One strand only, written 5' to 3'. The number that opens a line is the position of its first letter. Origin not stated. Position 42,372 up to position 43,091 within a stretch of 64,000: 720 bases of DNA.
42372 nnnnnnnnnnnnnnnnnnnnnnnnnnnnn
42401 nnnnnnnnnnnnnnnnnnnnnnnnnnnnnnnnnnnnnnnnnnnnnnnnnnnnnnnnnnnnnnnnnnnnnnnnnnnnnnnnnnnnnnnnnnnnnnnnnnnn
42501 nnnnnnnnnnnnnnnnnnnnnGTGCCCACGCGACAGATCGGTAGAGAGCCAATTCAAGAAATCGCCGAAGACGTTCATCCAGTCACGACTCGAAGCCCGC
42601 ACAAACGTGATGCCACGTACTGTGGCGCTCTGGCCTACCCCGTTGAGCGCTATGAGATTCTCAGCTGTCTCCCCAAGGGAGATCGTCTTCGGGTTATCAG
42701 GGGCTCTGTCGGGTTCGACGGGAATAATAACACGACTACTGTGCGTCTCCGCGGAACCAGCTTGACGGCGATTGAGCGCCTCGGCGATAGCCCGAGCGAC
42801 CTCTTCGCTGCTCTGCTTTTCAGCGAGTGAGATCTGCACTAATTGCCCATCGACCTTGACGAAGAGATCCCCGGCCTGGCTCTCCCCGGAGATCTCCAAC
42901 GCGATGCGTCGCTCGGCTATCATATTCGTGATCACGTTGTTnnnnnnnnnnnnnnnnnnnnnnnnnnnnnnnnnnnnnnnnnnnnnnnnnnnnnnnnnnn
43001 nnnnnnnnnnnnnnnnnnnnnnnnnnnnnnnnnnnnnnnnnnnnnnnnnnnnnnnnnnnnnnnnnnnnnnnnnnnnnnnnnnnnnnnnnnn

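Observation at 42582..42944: SecY carries a ~120-aa extracytoplasmic domain between TM7 and TM8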

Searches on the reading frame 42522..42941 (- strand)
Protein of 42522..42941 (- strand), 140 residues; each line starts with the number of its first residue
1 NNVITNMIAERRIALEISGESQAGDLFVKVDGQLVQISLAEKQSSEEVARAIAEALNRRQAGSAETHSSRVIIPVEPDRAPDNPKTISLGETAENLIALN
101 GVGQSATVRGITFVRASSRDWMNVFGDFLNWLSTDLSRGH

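Call 8: search_protein_families(library=pfam, proteins=[window:42522-42941:-], max_evalue=10)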
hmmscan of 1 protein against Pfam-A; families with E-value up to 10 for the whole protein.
seq(140 aa): 2 families
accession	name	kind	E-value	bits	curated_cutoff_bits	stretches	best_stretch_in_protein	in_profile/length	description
PF17820.7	PDZ_6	-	0.1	12.8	27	1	22-55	17-43/54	PDZ domain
PF07372.17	DUF1491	-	0.13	13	25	1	13-63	21-71/104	Protein of unknown function (DUF1491)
